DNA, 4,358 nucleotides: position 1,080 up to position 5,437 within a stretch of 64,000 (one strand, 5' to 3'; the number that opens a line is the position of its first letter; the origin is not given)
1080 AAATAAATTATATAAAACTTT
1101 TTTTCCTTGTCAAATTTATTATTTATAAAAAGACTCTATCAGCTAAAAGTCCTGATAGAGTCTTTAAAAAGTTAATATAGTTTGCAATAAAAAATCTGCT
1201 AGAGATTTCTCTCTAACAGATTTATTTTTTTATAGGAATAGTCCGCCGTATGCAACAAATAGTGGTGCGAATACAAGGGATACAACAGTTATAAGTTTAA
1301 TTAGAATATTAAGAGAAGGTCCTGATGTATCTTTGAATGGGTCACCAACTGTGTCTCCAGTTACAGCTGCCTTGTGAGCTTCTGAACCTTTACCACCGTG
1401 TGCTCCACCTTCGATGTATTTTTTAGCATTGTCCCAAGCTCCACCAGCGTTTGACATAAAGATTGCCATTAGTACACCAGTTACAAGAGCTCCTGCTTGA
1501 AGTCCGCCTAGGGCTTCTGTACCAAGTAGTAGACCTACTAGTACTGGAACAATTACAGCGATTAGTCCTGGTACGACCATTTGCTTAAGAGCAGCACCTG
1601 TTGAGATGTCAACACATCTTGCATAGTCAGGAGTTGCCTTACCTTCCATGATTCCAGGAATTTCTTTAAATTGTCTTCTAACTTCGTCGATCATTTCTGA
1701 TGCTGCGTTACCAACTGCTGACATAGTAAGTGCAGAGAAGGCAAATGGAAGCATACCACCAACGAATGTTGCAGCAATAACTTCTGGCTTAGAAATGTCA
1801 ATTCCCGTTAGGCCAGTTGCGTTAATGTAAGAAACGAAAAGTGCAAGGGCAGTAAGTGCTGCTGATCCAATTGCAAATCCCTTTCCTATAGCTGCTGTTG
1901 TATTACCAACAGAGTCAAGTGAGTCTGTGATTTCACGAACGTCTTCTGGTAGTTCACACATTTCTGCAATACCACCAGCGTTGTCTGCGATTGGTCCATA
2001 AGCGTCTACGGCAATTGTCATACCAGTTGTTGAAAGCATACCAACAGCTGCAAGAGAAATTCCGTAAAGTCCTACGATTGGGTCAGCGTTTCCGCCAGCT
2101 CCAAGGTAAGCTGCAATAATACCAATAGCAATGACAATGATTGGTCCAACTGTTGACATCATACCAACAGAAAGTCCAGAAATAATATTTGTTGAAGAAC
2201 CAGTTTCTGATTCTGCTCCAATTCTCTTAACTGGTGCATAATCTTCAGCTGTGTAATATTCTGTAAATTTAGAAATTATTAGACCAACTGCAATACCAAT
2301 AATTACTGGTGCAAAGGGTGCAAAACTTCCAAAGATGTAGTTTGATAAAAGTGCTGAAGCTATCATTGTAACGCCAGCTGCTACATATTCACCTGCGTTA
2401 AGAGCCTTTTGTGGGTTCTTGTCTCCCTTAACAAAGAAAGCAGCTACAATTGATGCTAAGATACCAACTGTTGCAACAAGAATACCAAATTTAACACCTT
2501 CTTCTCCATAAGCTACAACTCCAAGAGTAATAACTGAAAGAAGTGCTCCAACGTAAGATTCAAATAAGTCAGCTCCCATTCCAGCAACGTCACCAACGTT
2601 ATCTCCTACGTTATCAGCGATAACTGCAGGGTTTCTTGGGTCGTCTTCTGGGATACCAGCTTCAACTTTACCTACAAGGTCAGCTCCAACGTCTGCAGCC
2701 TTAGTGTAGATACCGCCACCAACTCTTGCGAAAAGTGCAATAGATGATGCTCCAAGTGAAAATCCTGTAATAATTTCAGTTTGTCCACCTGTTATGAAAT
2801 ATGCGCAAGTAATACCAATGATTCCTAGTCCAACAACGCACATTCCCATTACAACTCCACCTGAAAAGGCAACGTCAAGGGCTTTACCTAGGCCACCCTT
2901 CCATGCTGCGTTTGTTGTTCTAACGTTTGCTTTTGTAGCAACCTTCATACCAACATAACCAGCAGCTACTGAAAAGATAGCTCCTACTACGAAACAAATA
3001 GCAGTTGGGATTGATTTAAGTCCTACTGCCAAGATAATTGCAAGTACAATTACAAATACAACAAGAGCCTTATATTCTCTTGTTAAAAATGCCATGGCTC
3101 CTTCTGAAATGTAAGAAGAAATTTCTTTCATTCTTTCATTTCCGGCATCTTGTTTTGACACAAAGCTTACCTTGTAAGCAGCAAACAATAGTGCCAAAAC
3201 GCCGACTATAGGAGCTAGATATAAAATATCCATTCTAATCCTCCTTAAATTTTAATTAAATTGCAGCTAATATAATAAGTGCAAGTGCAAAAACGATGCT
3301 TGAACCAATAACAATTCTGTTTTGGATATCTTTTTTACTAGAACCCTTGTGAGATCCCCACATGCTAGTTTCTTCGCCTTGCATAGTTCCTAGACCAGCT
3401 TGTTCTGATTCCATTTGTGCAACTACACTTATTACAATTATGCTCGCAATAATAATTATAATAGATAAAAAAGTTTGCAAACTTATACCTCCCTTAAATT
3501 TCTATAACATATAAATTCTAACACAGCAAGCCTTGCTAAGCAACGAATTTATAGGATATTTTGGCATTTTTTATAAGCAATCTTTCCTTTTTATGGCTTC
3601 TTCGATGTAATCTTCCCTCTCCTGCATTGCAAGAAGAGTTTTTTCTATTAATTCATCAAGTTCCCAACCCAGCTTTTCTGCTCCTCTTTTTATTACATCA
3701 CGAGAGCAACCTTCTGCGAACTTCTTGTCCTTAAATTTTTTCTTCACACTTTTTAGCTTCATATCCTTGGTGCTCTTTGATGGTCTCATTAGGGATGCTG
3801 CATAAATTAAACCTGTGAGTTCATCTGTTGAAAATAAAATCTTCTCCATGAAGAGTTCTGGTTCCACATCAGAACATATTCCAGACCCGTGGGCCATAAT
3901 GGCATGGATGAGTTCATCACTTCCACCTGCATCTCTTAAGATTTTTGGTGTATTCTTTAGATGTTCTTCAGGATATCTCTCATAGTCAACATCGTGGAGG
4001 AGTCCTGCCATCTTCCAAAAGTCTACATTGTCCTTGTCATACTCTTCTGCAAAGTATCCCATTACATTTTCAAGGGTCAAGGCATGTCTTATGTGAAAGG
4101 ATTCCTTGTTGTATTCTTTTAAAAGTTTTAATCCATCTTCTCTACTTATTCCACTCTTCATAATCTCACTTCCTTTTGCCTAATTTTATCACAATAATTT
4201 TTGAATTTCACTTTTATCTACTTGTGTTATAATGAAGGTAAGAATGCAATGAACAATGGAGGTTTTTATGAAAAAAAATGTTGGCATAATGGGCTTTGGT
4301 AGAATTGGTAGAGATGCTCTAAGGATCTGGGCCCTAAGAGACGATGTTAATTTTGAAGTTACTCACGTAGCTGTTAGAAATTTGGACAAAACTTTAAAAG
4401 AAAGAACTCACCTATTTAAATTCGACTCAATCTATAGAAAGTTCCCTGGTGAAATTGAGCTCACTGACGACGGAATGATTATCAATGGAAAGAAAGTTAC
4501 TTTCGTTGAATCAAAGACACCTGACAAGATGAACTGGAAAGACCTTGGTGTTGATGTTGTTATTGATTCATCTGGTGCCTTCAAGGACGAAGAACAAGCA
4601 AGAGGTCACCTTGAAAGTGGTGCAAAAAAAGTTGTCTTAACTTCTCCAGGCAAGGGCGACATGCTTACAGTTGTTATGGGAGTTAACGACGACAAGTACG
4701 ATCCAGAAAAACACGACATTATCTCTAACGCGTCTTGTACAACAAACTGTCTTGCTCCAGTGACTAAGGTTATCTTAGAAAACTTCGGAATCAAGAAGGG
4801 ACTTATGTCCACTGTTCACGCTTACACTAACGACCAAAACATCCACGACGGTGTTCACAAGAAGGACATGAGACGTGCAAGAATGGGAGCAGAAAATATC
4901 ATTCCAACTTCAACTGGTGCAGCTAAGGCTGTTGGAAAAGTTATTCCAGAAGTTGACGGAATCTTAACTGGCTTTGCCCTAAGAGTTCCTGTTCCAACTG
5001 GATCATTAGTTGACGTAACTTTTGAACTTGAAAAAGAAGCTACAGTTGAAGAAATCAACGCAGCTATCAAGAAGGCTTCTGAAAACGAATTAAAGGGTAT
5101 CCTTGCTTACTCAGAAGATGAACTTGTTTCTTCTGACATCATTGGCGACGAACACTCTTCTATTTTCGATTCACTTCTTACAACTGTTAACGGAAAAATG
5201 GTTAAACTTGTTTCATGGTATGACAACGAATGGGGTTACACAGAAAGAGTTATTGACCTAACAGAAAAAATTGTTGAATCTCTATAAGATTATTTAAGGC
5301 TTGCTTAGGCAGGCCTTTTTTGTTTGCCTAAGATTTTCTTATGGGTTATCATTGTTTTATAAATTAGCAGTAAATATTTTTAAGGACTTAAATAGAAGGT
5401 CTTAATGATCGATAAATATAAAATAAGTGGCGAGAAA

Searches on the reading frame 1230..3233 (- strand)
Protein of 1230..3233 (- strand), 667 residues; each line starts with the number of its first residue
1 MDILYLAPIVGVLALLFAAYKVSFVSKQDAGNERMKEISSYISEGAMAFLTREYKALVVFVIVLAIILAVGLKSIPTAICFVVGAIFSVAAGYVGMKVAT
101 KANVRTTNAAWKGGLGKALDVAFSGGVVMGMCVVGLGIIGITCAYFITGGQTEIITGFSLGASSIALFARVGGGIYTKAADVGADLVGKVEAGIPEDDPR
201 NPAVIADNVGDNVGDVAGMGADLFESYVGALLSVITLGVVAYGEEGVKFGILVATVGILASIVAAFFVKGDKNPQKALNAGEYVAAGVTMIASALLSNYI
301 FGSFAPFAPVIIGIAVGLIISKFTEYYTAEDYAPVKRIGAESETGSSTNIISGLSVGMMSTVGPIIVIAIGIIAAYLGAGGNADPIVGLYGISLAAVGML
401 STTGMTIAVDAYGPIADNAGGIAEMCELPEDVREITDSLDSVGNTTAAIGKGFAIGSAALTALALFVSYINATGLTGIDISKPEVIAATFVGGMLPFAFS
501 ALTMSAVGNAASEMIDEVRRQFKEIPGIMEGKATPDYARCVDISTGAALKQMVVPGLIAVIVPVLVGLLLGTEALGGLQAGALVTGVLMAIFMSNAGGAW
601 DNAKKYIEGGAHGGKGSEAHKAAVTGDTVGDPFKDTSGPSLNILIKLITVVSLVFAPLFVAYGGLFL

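Call 80: find_encoding_contigs(protein=window:1230-3233:-, flank=10000, max_places=6)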
Protein window:1230-3233:- (667 aa): 23 contigs read that carry it; 4 places shown.
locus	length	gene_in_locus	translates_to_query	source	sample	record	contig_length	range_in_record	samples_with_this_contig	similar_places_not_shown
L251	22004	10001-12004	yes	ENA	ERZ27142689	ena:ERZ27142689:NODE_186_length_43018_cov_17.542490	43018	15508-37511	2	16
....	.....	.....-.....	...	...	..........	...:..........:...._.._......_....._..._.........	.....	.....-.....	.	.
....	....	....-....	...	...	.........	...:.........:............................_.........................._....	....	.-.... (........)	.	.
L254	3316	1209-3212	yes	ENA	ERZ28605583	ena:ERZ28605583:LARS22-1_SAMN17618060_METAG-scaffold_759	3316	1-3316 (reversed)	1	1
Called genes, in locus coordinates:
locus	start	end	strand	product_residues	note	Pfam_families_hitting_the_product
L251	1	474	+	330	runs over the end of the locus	PF13673:Acetyltransf_10 (weak), PF05636:HIGH_NTase1 (faint), PF08218:Citrate_ly_lig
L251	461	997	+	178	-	PF03802:CitX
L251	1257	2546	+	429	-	PF03390:2HCT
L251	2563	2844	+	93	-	PF06857:ACP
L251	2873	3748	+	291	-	PF03328:HpcH_HpaI, PF15617:C-C_Bond_Lyase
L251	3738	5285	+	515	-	PF04223:CitF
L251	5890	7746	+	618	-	PF04204:HTS, PF00696:AA_kinase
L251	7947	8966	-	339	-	PF00044:Gp_dh_N, PF02800:Gp_dh_C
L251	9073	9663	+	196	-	PF01966:HD (weak)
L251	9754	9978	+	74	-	PF03840:SecG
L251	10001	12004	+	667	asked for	PF03030:H_PPase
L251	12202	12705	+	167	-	-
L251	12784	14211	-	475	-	PF00883:Peptidase_M17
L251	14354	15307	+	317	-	PF00892:EamA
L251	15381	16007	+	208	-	PF02224:Cytidylate_kin (faint), PF13189:Cytidylate_kin2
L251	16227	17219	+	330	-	PF01381:HTH_3, PF12844:HTH_19, PF13560:HTH_31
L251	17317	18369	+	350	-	PF00378:ECH_1, PF16113:ECH_2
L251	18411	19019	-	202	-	PF14014:DUF4230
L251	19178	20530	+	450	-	PF01595:CNNM, PF00571:CBS (faint), PF03471:CorC_HlyC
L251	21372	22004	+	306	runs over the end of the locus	PF00226:DnaJ, PF01556:DnaJ_C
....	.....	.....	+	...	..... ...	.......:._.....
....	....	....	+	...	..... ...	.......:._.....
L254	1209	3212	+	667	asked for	PF03030:H_PPase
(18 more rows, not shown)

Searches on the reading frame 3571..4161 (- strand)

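Call 11: search_protein_families(library=ncbifam, proteins=[window:3571-4161:-])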
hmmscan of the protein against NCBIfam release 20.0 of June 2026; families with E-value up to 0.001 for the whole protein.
window:3571-4161:- (196 aa): 3 families
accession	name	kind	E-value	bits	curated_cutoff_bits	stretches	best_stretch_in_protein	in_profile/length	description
TIGR00277.1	HDIG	domain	5.6e-07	29.3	27.6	1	24-91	6-81/84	HDIG domain-containing metalloprotein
NF009343.0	PRK12703.1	equivalog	0.00014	20.9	434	1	8-154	173-319/339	tRNA (cytidine(56)-2'-O)-methyltransferase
TIGR00295.1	TIGR00295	hypoth_equivalog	0.00066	19.5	172.35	0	12-163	3-159/164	TIGR00295 family protein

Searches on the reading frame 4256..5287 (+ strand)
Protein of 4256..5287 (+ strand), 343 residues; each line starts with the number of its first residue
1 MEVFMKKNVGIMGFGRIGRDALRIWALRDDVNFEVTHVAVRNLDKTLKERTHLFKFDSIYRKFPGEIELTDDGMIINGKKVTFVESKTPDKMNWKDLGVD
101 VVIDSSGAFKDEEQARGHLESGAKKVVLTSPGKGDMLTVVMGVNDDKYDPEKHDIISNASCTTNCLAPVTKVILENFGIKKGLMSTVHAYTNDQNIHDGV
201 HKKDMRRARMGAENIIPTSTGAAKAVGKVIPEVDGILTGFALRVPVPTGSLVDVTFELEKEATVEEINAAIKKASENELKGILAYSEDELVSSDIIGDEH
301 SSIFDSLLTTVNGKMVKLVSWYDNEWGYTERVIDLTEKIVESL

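Call 11: search_protein_families(library=ncbifam, proteins=[window:4256-5287:+])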
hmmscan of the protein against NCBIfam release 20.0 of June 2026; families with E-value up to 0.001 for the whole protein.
window:4256-5287:+ (343 aa): 13 families
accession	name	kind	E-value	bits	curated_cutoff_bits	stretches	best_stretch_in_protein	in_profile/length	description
TIGR01534.1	GAPDH-I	equivalog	2.6e-132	441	367.2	1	8-334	1-330/330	type I glyceraldehyde-3-phosphate dehydrogenase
NF005830.0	PRK07729.1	equivalog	2e-123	411.6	546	1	5-342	1-333/343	glyceraldehyde-3-phosphate dehydrogenase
NF005641.0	PRK07403.1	equivalog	1.1e-116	389.7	616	1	9-340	4-333/337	type I glyceraldehyde-3-phosphate dehydrogenase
NF033735.1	G3PDH_Arsen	exception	2.3e-109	365.8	450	1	9-335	1-322/323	ArsJ-associated glyceraldehyde-3-phosphate dehydrogenase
NF011954.0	PRK15425.1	equivalog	3.2e-102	342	662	1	6-339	2-329/331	glyceraldehyde-3-phosphate dehydrogenase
NF006512.0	PRK08955.1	equivalog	9.6e-98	327.6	563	1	5-339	1-330/334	glyceraldehyde-3-phosphate dehydrogenase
NF006139.0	PRK08289.1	equivalog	6.3e-95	318.6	431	1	6-340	128-470/480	glyceraldehyde-3-phosphate dehydrogenase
TIGR01532.1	E4PD_g-proteo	equivalog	8.9e-81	271.7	530.55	1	9-334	2-325/325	erythrose-4-phosphate dehydrogenase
NF010058.0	PRK13535.1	equivalog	5.4e-80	269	539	1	8-339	4-333/339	erythrose-4-phosphate dehydrogenase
NF011456.0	PRK14874.1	equivalog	1.5e-09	37.4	223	1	78-189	44-159/346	aspartate-semialdehyde dehydrogenase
TIGR01296.1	asd_B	equivalog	3e-07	29.9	324.2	1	78-189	39-155/339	aspartate-semialdehyde dehydrogenase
NF003251.0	PRK04207.1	equivalog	2.1e-05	23.8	185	1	6-275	2-246/343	type II glyceraldehyde-3-phosphate dehydrogenase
NF005229.0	PRK06728.1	equivalog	0.00057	18.8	628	0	238-274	240-276/347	aspartate-semialdehyde dehydrogenase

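Call 41: find_encoding_contigs(protein=window:4256-5287:+, flank=6000, max_places=10)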
Protein window:4256-5287:+ (343 aa): no gene with exactly this product is on record in the collection.
